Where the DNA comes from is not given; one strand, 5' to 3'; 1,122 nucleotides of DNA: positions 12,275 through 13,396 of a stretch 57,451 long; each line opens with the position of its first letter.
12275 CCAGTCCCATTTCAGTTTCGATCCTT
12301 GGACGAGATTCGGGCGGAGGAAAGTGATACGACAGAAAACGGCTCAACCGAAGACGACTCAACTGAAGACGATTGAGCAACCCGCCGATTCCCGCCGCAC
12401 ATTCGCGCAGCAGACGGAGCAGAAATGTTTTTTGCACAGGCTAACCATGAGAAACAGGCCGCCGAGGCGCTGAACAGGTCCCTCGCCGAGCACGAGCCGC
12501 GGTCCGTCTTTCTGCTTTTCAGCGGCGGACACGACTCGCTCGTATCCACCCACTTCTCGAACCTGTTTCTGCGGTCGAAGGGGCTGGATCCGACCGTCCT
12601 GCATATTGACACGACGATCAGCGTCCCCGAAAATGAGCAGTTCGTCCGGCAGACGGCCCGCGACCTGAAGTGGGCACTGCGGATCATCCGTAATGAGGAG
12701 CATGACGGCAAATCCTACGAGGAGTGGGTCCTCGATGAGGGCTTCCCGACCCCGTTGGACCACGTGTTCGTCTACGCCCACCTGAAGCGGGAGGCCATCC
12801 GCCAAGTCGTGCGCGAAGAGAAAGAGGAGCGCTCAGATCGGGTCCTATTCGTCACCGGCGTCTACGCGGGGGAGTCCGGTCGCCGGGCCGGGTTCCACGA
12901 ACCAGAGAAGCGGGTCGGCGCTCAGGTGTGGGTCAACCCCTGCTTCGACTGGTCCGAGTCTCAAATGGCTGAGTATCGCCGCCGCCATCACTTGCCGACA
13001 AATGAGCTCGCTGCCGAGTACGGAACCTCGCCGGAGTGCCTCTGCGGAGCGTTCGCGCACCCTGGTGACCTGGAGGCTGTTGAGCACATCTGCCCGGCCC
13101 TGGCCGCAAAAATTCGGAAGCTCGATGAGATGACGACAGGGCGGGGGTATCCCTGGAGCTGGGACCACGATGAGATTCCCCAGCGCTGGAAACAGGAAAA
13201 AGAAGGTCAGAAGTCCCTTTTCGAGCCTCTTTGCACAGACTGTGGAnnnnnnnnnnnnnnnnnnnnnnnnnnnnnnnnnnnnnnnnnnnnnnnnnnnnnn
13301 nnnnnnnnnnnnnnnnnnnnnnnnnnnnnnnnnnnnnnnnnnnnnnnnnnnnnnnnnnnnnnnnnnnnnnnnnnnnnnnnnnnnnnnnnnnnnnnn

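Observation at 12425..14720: Paralogous pair of PAPS-reductase-family PP-loop enzymes flanking a zinc-ribbon protein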

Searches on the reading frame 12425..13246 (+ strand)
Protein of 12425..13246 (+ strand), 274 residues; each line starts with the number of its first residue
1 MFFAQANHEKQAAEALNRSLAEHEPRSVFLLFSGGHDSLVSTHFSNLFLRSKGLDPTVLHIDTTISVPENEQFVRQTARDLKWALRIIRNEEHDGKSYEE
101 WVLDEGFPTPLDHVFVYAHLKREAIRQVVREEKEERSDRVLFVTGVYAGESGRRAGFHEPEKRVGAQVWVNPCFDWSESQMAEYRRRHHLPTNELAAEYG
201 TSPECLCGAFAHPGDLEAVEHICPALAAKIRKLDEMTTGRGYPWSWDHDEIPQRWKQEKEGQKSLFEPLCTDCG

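Call 4: search_protein_families(library=pfam, proteins=[window:12425-13246:+], max_evalue=0.01)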
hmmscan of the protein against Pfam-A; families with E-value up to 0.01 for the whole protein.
window:12425-13246:+ (274 aa): 1 family
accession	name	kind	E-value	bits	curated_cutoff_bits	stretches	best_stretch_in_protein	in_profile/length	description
PF01507.26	PAPS_reduct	-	7.4e-13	49.3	22.5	1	28-196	2-160/175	Phosphoadenosine phosphosulfate reductase domain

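Call 5: search_protein_families(library=phrogs, proteins=[window:12425-13246:+], max_evalue=0.001)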
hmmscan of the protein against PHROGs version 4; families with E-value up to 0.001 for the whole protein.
window:12425-13246:+ (274 aa): 2 families
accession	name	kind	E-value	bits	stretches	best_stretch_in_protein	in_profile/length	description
phrog_424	-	moron, auxiliary metabolic gene and host takeover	4.3e-20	73.1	1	11-240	147-371/460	phosphoadenosine phosphosulfate reductase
phrog_2302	-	moron, auxiliary metabolic gene and host takeover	1.1e-09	38.7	1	4-195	8-223/381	phosphoadenosine phosphosulfate reductase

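Call 6: search_protein_families(library=ncbifam, proteins=[window:12425-13246:+], max_evalue=0.1)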
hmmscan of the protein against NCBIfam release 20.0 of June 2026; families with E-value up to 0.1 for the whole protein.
window:12425-13246:+ (274 aa): 15 families
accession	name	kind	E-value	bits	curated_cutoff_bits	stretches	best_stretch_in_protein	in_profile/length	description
NF006327.0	PRK08557.1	equivalog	7.3e-10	38.2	366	1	28-256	184-404/415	hypothetical protein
NF002537.0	PRK02090.1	equivalog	1.5e-09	37.8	154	1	8-198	23-202/244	phosphoadenylyl-sulfate reductase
NF010366.0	PRK13795.1-1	equivalog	5.3e-09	34.8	745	1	22-197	263-432/667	hypothetical protein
NF010367.0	PRK13795.1-2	equivalog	1.3e-07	30.5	456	1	13-257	230-464/584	hypothetical protein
NF003587.0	PRK05253.1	subfamily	2.9e-07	30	195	1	24-93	26-95/301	sulfate adenylyltransferase subunit CysD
NF006351.0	PRK08576.1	equivalog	8.9e-06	24.5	290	1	19-155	228-347/436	hypothetical protein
NF009214.0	PRK12563.1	equivalog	9.7e-06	25.2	413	1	25-93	42-110/317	sulfate adenylyltransferase subunit CysD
NF010368.0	PRK13795.1-3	equivalog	2.5e-05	22.7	588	1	11-249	233-462/635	hypothetical protein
TIGR02057.1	PAPS_reductase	equivalog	7.8e-05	22.7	254.2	1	23-196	23-186/224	phosphoadenosine phosphosulfate reductase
TIGR02039.1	CysD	subfamily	0.0003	20.5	396.6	1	26-96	21-90/294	sulfate adenylyltransferase, small subunit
TIGR02055.1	APS_reductase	subfamily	0.00039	20.3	235.3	1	54-202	18-161/194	adenylylsulfate reductase, thioredoxin dependent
TIGR00268.2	TIGR00268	equivalog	0.023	14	150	1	13-99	3-85/259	ATP-dependent sacrificial sulfur transferase LarE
NF010369.0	PRK13795.1-4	equivalog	0.029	12.6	1086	1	12-91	238-315/633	hypothetical protein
TIGR00434.1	cysH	subfamily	0.04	13.8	165.1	1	142-197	120-176/214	phosophoadenylyl-sulfate reductase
NF011155.0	PRK14561.1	equivalog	0.046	13.4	207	1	28-109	3-77/195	hypothetical protein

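Call 7: search_protein_families(library=padloc, proteins=[window:12425-13246:+], max_evalue=0.1)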
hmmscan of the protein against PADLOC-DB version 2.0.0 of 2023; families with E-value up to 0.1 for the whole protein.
window:12425-13246:+ (274 aa): 1 family
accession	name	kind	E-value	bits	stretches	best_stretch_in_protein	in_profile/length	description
PDLC02510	BrxP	-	3.5e-05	20.2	1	28-196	135-300/779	BrxP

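Call 30: find_homologous_proteins(query=window:12425-13246:+, max_evalue=0.00001)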
Query window:12425-13246:+ (274 aa): 300 proteins with E <= 0.00001 among 857 candidates; the best 120 are listed.
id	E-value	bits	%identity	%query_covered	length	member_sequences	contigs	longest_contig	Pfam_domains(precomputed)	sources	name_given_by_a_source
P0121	3.0e-167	573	89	100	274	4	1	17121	PF01507.26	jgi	-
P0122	2.7e-135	468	73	97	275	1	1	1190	PF01507.26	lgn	-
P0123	3.1e-113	396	65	96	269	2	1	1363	PF01507.26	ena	-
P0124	1.7e-107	377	62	96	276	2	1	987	PF01507.26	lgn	-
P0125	2.9e-104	366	62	96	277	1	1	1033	PF01507.26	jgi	jgi:3'-phosphoadenosine 5'-phosphosulfate sulfotransferase (PAPS reductase)/FAD synthetase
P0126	3.7e-103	363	60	97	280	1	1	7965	PF01507.26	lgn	-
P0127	2.1e-101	357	57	100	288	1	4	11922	PF01507.26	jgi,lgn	jgi:3'-phosphoadenosine 5'-phosphosulfate sulfotransferase (PAPS reductase)/FAD synthetase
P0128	2.9e-99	350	59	96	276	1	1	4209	PF01507.26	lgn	-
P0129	4.1e-99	349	59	96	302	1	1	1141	PF01507.26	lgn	-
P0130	1.3e-98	348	59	96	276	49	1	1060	PF01507.26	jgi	jgi:3'-phosphoadenosine 5'-phosphosulfate sulfotransferase (PAPS reductase)/FAD synthetase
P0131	1.3e-98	348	58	96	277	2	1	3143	PF01507.26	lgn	-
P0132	2.8e-98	347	59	96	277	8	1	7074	PF01507.26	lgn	-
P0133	6.3e-98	346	57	96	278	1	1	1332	PF01507.26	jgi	-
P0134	1.2e-97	345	59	96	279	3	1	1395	PF01507.26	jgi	jgi:3'-phosphoadenosine 5'-phosphosulfate sulfotransferase (PAPS reductase)/FAD synthetase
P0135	9.8e-96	338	56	96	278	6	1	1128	PF01507.26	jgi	jgi:3'-phosphoadenosine 5'-phosphosulfate sulfotransferase (PAPS reductase)/FAD synthetase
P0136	1.0e-94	335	55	96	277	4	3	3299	PF01507.26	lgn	-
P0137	4.9e-58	215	42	96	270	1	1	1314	PF01507.26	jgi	jgi:3'-phosphoadenosine 5'-phosphosulfate sulfotransferase (PAPS reductase)/FAD synthetase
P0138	1.0e-56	210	42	96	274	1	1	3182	PF01507.26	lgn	-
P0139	3.0e-53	199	41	94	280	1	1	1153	PF01507.26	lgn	-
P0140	1.3e-51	194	40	95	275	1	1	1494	PF01507.26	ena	-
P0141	2.2e-51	193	40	97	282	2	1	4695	PF01507.26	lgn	-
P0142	2.5e-50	189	38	94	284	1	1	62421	PF01507.26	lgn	-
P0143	2.7e-50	189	42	96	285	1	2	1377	PF01507.26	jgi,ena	jgi:3'-phosphoadenosine 5'-phosphosulfate sulfotransferase (PAPS reductase)/FAD synthetase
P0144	1.6e-49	187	40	92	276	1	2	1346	PF01507.26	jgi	jgi:3'-phosphoadenosine 5'-phosphosulfate sulfotransferase (PAPS reductase)/FAD synthetase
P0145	2.4e-49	186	39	96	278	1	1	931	PF01507.26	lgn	-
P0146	2.9e-49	186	41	96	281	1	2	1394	PF01507.26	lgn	-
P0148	3.3e-49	186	40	96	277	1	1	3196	PF01507.26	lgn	-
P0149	3.4e-49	186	40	94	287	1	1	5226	PF01507.26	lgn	-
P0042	5.8e-49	185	35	93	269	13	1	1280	PF01507.26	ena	-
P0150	1.0e-48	184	40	96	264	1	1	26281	PF01507.26,PF01171.27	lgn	-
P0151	1.6e-48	183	39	95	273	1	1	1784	PF01507.26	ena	-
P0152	1.0e-47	181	38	96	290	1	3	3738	PF01507.26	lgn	-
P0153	1.2e-47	180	39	96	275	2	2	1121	PF01507.26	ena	-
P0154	1.8e-47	180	39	94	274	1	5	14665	PF01507.26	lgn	-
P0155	2.2e-47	180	40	86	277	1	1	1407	PF01507.26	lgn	-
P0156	5.2e-47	178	38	96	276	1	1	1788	PF01507.26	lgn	-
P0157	6.4e-47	178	38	96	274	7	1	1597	PF01507.26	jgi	jgi:3'-phosphoadenosine 5'-phosphosulfate sulfotransferase (PAPS reductase)/FAD synthetase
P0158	7.5e-47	178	40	96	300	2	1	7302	PF01507.26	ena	-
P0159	8.9e-47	178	39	93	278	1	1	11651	PF01507.26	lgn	-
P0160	9.4e-47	178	41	96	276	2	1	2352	PF01507.26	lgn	-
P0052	9.9e-47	178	38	96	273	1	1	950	PF01507.26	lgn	-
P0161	1.3e-46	177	37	98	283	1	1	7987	PF01507.26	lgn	-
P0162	2.3e-46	176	38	94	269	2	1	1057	PF01507.26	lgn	-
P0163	3.5e-46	176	39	96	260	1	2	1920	PF01507.26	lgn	-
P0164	4.2e-46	175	40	99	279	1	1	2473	PF01507.26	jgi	jgi:3'-phosphoadenosine 5'-phosphosulfate sulfotransferase (PAPS reductase)/FAD synthetase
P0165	5.8e-46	175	42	83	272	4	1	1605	PF01507.26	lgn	-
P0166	5.9e-46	175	38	96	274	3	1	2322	PF01507.26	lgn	-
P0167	6.1e-46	175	36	95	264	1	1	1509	PF01507.26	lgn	-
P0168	6.4e-46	175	37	96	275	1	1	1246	PF01507.26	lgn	-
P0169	9.1e-46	174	38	87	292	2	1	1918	PF01507.26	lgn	-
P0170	2.1e-45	173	38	96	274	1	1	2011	PF01507.26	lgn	-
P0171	2.8e-45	173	38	94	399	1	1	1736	PF01507.26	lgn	-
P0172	3.6e-45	172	38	94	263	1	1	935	PF01507.26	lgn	-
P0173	4.9e-45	172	37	95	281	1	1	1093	PF01507.26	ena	-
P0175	6.9e-45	171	36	94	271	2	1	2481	PF01507.26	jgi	jgi:3'-phosphoadenosine 5'-phosphosulfate sulfotransferase (PAPS reductase)/FAD synthetase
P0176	1.0e-44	171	38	93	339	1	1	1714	PF01507.26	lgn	-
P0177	1.5e-44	170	36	95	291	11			PF01507.26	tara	tara:strand:+ start:258 stop:1133 length:876 start_codon:yes stop_codon:yes gene_type:complete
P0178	2.2e-44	170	37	87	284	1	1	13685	PF01507.26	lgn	-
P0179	2.7e-44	170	39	98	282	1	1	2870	PF01507.26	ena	-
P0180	3.1e-44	169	40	86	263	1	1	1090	PF01507.26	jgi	jgi:3'-phosphoadenosine 5'-phosphosulfate sulfotransferase (PAPS reductase)/FAD synthetase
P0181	3.3e-44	169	37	96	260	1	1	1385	PF01507.26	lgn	-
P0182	4.2e-44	169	39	94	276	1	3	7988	PF01507.26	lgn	-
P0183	5.1e-44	169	37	96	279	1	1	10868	PF01507.26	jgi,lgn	jgi:3'-phosphoadenosine 5'-phosphosulfate sulfotransferase (PAPS reductase)/FAD synthetase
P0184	5.6e-44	169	38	95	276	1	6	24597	PF01507.26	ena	-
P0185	6.1e-44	168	42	86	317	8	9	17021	PF01507.26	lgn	-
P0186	8.6e-44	168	36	94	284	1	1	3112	PF01507.26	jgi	-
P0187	1.5e-43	167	38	95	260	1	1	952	PF01507.26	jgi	-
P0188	4.2e-43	166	38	96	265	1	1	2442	PF01507.26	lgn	-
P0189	5.1e-43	165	38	95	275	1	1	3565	PF01507.26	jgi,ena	-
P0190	7.2e-43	165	38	95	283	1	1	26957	PF01507.26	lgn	-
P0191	1.8e-42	164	37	86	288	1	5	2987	PF01507.26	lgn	-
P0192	2.1e-42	163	35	96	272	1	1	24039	PF01507.26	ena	-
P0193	2.5e-42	163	40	95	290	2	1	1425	PF01507.26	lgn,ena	-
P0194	3.6e-42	163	37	86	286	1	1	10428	PF01507.26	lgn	-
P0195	4.9e-42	162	37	86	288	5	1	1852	PF01507.26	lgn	-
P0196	5.4e-42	162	36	96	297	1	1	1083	PF01507.26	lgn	-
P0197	6.0e-42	162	34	95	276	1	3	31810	PF01507.26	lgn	-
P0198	6.7e-42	162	39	96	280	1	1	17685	PF01507.26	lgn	-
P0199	7.2e-42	162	38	97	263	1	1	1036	PF01507.26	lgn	-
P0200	1.2e-41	161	42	89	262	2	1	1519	PF01507.26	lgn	-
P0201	2.0e-41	160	39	94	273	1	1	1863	PF01507.26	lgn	-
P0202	2.2e-41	160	35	96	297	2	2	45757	PF01507.26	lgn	-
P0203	2.4e-41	160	35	95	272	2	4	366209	PF01507.26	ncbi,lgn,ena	-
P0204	2.4e-41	160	36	95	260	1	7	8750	PF01507.26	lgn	-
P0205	3.2e-41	159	37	100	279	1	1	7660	PF01507.26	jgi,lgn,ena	-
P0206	3.2e-41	159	40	82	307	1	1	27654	PF01507.26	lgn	-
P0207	3.3e-41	159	37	94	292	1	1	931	PF01507.26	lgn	-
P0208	4.2e-41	159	38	94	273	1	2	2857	PF01507.26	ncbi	-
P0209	4.6e-41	159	39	82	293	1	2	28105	PF01507.26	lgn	-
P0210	5.3e-41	159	38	95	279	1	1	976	PF01507.26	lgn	-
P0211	5.4e-41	159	34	96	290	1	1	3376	PF01507.26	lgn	-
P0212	5.9e-41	159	39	95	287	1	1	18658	PF01507.26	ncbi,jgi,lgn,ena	jgi:3'-phosphoadenosine 5'-phosphosulfate sulfotransferase (PAPS reductase)/FAD synthetase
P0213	7.5e-41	158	40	92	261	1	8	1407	PF01507.26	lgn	-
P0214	8.1e-41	158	36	95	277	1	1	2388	PF01507.26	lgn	-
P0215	8.5e-41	158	36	96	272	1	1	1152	PF01507.26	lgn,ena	-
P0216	9.5e-41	158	41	82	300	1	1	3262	PF01507.26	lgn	-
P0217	1.0e-40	158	35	95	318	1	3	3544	PF01507.26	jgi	jgi:3'-phosphoadenosine 5'-phosphosulfate sulfotransferase (PAPS reductase)/FAD synthetase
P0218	1.1e-40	158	34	96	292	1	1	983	PF01507.26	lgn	-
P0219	1.4e-40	157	37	96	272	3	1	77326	PF01507.26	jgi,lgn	jgi:3'-phosphoadenosine 5'-phosphosulfate sulfotransferase (PAPS reductase)/FAD synthetase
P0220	1.4e-40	157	42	75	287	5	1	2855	PF01507.26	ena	-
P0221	2.1e-40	157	37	97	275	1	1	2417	PF01507.26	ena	-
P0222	2.5e-40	157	36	96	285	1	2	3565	PF01507.26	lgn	-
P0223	2.8e-40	156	36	95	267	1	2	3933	PF01507.26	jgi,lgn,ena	-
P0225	4.7e-40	156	35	95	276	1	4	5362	PF01507.26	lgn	-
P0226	5.8e-40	155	35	95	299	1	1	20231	PF01507.26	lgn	-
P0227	6.4e-40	155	37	95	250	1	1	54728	PF01507.26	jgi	jgi:3'-phosphoadenosine 5'-phosphosulfate sulfotransferase (PAPS reductase)/FAD synthetase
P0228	7.1e-40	155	36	96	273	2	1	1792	PF01507.26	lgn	-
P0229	7.2e-40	155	36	96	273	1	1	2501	PF01507.26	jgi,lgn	jgi:3'-phosphoadenosine 5'-phosphosulfate sulfotransferase (PAPS reductase)/FAD synthetase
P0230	1.3e-39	154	34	96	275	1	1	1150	PF01507.26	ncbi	-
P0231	1.8e-39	154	37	96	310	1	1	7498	PF01507.26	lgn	-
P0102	1.9e-39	154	36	94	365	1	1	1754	PF01507.26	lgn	-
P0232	2.0e-39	154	37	96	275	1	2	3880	PF01507.26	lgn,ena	-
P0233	2.7e-39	153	37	83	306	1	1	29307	PF01507.26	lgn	-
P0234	2.8e-39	153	36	96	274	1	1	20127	PF01507.26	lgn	-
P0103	3.0e-39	153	37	95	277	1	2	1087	PF01507.26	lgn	-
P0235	5.8e-39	152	38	83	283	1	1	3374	PF01507.26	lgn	-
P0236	9.7e-39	151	34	96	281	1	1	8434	PF01507.26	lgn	-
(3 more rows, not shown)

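Call 31: find_encoding_contigs(protein=P0127, flank=8000, max_places=3)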
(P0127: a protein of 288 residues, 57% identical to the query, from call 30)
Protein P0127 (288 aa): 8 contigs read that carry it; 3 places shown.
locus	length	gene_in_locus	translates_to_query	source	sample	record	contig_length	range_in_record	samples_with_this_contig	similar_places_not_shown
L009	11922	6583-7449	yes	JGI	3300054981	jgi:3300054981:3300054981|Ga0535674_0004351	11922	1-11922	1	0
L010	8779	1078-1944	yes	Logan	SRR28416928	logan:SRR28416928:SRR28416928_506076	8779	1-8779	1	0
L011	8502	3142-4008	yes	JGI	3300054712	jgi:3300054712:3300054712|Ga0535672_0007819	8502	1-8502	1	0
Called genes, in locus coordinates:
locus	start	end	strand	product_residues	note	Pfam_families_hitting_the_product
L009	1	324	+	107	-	?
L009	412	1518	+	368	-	PF03837:RecT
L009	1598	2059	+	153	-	PF00436:SSB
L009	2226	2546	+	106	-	-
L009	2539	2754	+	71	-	-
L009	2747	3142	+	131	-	-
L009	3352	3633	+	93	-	-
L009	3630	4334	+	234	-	PF13730:HTH_36 (weak)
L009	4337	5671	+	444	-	PF13481:AAA_25 (weak), PF03796:DnaB_C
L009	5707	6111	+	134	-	PF00383:dCMP_cyt_deam_1 (weak)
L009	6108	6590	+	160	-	-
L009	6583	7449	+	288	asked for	PF01507:PAPS_reduct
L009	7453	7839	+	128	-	PF05014:Nuc_deoxyrib_tr (weak), PF15891:Nuc_deoxyri_tr2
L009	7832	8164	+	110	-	-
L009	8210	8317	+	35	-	-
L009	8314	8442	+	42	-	-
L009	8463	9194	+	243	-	-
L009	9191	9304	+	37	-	-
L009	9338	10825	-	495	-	-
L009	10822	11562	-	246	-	-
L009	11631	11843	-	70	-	-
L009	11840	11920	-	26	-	?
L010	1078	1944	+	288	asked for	PF01507:PAPS_reduct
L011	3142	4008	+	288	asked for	PF01507:PAPS_reduct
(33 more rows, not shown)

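Call 32: find_encoding_contigs(protein=P0126, flank=8000, max_places=2)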
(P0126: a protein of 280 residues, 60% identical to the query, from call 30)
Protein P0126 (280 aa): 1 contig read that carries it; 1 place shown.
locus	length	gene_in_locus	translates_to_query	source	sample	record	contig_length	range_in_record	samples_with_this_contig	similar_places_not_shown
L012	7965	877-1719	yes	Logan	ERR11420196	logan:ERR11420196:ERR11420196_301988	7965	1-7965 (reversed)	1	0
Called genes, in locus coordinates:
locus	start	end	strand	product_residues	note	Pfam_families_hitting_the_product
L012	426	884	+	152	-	-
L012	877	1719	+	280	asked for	PF01507:PAPS_reduct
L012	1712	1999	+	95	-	PF06147:DUF968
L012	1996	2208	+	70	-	-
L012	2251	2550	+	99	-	-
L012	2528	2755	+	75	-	-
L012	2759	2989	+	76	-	-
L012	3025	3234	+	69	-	-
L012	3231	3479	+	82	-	-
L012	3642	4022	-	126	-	-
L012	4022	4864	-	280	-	-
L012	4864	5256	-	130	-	-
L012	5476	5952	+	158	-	-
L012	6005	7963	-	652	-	?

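Call 33: find_encoding_contigs(protein=P0132, flank=8000, max_places=2)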
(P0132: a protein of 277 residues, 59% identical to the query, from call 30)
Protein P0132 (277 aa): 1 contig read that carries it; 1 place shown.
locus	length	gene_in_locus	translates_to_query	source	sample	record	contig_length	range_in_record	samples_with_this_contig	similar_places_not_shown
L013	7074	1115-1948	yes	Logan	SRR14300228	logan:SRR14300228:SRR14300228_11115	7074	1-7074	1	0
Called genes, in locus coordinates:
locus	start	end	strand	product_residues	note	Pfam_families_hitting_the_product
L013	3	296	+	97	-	?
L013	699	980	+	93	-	-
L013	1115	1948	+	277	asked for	PF01507:PAPS_reduct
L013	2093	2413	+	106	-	-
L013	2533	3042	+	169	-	-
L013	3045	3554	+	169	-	PF07463:NUMOD4, PF13392:HNH_3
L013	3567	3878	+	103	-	-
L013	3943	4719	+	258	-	-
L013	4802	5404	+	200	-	-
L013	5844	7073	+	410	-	?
